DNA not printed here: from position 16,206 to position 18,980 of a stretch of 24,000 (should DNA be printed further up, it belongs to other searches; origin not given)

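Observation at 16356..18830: AlkB-type membrane hydroxylase fused to a catalytically degenerate GlnE-like domain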

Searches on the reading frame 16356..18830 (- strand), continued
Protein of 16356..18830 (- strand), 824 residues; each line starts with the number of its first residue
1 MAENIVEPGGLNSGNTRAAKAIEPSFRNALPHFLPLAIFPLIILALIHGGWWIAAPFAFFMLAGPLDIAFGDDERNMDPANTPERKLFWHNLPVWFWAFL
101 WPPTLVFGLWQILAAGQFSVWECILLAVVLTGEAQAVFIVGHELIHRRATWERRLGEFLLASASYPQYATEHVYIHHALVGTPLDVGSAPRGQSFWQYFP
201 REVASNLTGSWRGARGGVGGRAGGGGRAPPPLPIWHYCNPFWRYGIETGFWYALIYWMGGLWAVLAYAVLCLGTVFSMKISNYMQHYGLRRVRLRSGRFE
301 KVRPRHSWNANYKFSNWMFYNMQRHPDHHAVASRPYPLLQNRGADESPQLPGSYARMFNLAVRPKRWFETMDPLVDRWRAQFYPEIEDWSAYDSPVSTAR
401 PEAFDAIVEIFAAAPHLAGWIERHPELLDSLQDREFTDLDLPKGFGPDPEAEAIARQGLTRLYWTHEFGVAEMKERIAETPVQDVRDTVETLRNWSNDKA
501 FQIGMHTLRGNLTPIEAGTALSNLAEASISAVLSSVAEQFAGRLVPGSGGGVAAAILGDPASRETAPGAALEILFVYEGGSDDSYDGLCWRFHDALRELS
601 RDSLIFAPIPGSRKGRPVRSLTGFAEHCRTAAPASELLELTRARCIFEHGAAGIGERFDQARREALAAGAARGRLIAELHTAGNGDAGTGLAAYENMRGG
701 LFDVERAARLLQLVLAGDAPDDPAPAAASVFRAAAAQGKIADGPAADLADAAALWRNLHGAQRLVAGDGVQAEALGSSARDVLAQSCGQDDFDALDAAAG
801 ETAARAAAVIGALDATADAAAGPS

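Call 10: find_related_loci(query=A1, collection=genome_contigs, flank=8000)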
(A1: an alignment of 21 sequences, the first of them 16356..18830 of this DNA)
Query A1 (824 aa) in genome_contigs; peptide patterns used: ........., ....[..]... (x = any residue, [..] = any of these).
508 stretches matched a pattern; 471 encode a relative of the query (tblastn E <= 1e-3); the best 80 are kept; 80 distinct loci.
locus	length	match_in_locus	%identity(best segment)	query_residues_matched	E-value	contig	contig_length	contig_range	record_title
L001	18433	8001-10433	82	1-820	0e+0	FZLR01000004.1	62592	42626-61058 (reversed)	Rhodospirillaceae bacterium Spongia_Bin9 genome assembly, contig: NODE_4_length_62592_cov_5.44318, whole genome shotgun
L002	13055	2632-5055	81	1-820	0e+0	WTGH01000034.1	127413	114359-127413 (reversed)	MAG: Rhodospirillaceae bacterium isolate CO36386bin_9 NODE_91_length_127413_cov_37.868646, whole genome shotgun sequence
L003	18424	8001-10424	80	1-820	0e+0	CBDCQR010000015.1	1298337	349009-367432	MAG: Alphaproteobacteria bacterium isolate 0c7eebbd-8401-49bd-bf8d-b91b5e99145f genome assembly, contig: contig_15, whol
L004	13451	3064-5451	80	1-805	0e+0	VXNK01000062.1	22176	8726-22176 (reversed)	MAG: Rhodospirillaceae bacterium isolate SB0661_bin_7 NODE_2001_length_22176_cov_38.964197, whole genome shotgun sequenc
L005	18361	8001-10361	79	1-796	0e+0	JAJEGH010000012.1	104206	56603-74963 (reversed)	MAG: Alphaproteobacteria bacterium isolate p16x44bins.53 k141_95999, whole genome shotgun sequence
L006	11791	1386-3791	74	6-816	0e+0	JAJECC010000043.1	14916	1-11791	MAG: Rhodospirillales bacterium isolate jk18x9bins.84 k141_207649, whole genome shotgun sequence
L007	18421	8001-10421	73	1-816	0e+0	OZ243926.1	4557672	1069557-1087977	MAG: Rhodospirillales bacterium isolate f3036996-ea91-419f-bf8b-46094c79dfb2 genome assembly, chromosome: 1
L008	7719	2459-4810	73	10-802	0e+0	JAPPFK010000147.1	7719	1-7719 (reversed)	MAG: Rhodospirillales bacterium isolate RHO1_bin_29 NODE_11312_length_7719_cov_6.011874, whole genome shotgun sequence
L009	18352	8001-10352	74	6-798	0e+0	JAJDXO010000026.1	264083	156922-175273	MAG: Rhodospirillales bacterium isolate jk18x27bins.37 k141_433742, whole genome shotgun sequence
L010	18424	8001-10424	69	1-820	0e+0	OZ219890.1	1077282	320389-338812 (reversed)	MAG: Paracoccaceae bacterium isolate 4cdb1b34-29e2-49c8-9f17-49d5e6017733 genome assembly, chromosome: 15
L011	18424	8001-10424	68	1-820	0e+0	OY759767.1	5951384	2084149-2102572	MAG: Paracoccaceae bacterium isolate 316162c6-927f-40e2-b83c-ebe45102abf5 genome assembly, chromosome: 1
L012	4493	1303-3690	74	10-814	0e+0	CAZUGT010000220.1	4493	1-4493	MAG TPA_asm: uncultured Rhodospirillaceae bacterium isolate SRP338948_co1_27 genome assembly, contig: k141_296446, whole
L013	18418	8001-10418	67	1-818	0e+0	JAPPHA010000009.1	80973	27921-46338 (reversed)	MAG: Paracoccaceae bacterium isolate RHO1_bin_6 NODE_715_length_80973_cov_39.519835, whole genome shotgun sequence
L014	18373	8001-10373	69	1-813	0e+0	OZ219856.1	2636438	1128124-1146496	MAG: Alphaproteobacteria bacterium isolate d3d0b66b-18c7-443e-bf48-04344bd14b82 genome assembly, chromosome: 1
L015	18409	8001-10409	67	1-815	0e+0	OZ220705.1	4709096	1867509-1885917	MAG: Alphaproteobacteria bacterium isolate 2b4cf96f-57fc-4783-9a40-8293addbc307 genome assembly, chromosome: 1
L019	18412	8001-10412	66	1-813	0e+0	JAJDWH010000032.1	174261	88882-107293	MAG: Alphaproteobacteria bacterium isolate jk18x25bins.17 k141_578554, whole genome shotgun sequence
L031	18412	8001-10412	62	1-813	0e+0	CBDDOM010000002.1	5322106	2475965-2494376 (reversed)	MAG: Alphaproteobacteria bacterium isolate 78d396fd-9330-4943-9dc2-f94f35060de0 genome assembly, contig: contig_2, whole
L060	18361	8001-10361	61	1-813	0e+0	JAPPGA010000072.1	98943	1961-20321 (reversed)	MAG: Gammaproteobacteria bacterium isolate RHO1_bin_43 NODE_479_length_98943_cov_44.115120, whole genome shotgun sequenc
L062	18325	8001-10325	60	20-813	0e+0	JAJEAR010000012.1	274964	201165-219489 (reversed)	MAG: Alphaproteobacteria bacterium isolate jk18x7bins.67 k141_759940, whole genome shotgun sequence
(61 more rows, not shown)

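Call 35: search_protein_families(library=pfam, proteins=[L062:67-576:+, L062:661-1302:+, L062:1304-3514:+, L062:3514-6450:+, L062:6482-7867:+, L062:12701-13813:+, L062:14461-15588:+, L062:15585-16817:+, L062:16967-18271:+, L060:17781-18230:-], max_evalue=0.01)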
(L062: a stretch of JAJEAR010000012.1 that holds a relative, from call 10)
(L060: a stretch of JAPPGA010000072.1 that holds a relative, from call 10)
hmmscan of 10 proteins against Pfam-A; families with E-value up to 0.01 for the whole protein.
L062:67-576:+ (169 aa): 2 families
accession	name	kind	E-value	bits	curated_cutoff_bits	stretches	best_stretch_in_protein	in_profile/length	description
PF03176.21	MMPL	-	2.7e-11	43.5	20.5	1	3-158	147-306/333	MMPL family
PF00873.25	ACR_tran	-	4.8e-05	21.7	28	1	12-152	344-487/1021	AcrB/AcrD/AcrF family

L062:661-1302:+ (213 aa): 0 families

L062:1304-3514:+ (736 aa): 7 families
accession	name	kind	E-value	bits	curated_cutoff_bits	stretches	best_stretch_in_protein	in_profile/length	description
PF03412.21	Peptidase_C39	-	2.8e-32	111.8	22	1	24-150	2-130/133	Peptidase C39 family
PF00005.33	ABC_tran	-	2e-30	106.6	25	1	519-667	2-137/137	ABC transporter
PF00664.28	ABC_membrane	-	1.4e-25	91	28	1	181-446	4-274/274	ABC transporter transmembrane region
PF13529.12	Peptidase_C39_2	-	4.1e-05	24.6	24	1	27-125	6-142/143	Peptidase_C39 like family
PF13191.12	AAA_16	-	4.9e-05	24.3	32.6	1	529-684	25-159/167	AAA ATPase domain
PF02463.25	SMC_N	-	0.00034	20.5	40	0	638-706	136-210/220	RecF/RecN/SMC N terminal domain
PF13401.12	AAA_22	-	0.0031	18.2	27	0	531-550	8-27/130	AAA domain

L062:3514-6450:+ (978 aa): 3 families
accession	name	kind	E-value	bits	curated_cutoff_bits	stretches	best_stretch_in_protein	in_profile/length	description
PF00005.33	ABC_tran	-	3.8e-27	96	25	1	759-908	1-137/137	ABC transporter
PF00664.28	ABC_membrane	-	1.3e-14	55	28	1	433-698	5-274/274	ABC transporter transmembrane region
PF02463.25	SMC_N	-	2.2e-05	24.4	40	1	869-948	135-211/220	RecF/RecN/SMC N terminal domain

L062:6482-7867:+ (461 aa): 2 families
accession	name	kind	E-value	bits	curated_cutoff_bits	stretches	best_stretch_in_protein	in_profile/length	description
PF02979.21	NHase_alpha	-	8.1e-05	22.5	27.2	1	47-99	115-166/184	Nitrile hydratase, alpha chain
PF14407.11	Frankia_peptide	-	0.0022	18.7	48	1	37-64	3-30/63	Ribosomally synthesized peptide prototyped by Frankia Franean1_4349.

L062:12701-13813:+ (370 aa): 0 families

L062:14461-15588:+ (375 aa): 2 families
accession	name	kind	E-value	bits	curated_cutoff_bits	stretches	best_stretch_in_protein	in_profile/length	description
PF17131.11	LolA_like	-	3.3e-58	196.8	30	1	191-373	3-184/184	Outer membrane lipoprotein-sorting protein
PF07044.18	DUF1329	-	1.8e-10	41.1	23.1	1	192-237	142-190/368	Protein of unknown function (DUF1329)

L062:15585-16817:+ (410 aa): 0 families

L062:16967-18271:+ (434 aa): 1 family
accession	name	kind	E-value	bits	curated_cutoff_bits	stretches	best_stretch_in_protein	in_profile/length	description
PF04820.20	Trp_halogenase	-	5.7e-46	157.7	21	2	106-427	147-444/458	Tryptophan halogenase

L060:17781-18230:- (149 aa): 2 families
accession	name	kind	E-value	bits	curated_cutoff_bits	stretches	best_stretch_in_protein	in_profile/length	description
PF04304.18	DUF454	-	3.3e-13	50.1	35.1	1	86-129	1-44/115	Protein of unknown function (DUF454)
PF20990.2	DUF2207_C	-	0.0028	17.8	33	1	74-144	130-204/247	Predicted membrane protein (DUF2207) C-terminal domain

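Call 39: search_solved_structures(query=A2, max_evalue=0.01, show_alignments=3)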
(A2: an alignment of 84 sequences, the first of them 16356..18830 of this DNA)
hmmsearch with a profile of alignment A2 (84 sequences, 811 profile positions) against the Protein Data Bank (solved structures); distinct sequences matched with E-value up to 0.01: 4.
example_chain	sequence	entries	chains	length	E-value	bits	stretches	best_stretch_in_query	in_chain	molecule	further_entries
8f6t_A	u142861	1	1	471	5e-62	213.3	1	54-368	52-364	Alkane 1-monooxygenase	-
8sbb_A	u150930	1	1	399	8.8e-52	179.5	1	48-365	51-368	Alkane 1-monooxygenase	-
3k7d_A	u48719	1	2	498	1.5e-16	62.9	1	462-749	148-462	Glutamate-ammonia-ligase adenylyltransferase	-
1v4a_A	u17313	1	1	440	0.00045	21.7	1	547-795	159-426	Glutamate-ammonia-ligase adenylyltransferase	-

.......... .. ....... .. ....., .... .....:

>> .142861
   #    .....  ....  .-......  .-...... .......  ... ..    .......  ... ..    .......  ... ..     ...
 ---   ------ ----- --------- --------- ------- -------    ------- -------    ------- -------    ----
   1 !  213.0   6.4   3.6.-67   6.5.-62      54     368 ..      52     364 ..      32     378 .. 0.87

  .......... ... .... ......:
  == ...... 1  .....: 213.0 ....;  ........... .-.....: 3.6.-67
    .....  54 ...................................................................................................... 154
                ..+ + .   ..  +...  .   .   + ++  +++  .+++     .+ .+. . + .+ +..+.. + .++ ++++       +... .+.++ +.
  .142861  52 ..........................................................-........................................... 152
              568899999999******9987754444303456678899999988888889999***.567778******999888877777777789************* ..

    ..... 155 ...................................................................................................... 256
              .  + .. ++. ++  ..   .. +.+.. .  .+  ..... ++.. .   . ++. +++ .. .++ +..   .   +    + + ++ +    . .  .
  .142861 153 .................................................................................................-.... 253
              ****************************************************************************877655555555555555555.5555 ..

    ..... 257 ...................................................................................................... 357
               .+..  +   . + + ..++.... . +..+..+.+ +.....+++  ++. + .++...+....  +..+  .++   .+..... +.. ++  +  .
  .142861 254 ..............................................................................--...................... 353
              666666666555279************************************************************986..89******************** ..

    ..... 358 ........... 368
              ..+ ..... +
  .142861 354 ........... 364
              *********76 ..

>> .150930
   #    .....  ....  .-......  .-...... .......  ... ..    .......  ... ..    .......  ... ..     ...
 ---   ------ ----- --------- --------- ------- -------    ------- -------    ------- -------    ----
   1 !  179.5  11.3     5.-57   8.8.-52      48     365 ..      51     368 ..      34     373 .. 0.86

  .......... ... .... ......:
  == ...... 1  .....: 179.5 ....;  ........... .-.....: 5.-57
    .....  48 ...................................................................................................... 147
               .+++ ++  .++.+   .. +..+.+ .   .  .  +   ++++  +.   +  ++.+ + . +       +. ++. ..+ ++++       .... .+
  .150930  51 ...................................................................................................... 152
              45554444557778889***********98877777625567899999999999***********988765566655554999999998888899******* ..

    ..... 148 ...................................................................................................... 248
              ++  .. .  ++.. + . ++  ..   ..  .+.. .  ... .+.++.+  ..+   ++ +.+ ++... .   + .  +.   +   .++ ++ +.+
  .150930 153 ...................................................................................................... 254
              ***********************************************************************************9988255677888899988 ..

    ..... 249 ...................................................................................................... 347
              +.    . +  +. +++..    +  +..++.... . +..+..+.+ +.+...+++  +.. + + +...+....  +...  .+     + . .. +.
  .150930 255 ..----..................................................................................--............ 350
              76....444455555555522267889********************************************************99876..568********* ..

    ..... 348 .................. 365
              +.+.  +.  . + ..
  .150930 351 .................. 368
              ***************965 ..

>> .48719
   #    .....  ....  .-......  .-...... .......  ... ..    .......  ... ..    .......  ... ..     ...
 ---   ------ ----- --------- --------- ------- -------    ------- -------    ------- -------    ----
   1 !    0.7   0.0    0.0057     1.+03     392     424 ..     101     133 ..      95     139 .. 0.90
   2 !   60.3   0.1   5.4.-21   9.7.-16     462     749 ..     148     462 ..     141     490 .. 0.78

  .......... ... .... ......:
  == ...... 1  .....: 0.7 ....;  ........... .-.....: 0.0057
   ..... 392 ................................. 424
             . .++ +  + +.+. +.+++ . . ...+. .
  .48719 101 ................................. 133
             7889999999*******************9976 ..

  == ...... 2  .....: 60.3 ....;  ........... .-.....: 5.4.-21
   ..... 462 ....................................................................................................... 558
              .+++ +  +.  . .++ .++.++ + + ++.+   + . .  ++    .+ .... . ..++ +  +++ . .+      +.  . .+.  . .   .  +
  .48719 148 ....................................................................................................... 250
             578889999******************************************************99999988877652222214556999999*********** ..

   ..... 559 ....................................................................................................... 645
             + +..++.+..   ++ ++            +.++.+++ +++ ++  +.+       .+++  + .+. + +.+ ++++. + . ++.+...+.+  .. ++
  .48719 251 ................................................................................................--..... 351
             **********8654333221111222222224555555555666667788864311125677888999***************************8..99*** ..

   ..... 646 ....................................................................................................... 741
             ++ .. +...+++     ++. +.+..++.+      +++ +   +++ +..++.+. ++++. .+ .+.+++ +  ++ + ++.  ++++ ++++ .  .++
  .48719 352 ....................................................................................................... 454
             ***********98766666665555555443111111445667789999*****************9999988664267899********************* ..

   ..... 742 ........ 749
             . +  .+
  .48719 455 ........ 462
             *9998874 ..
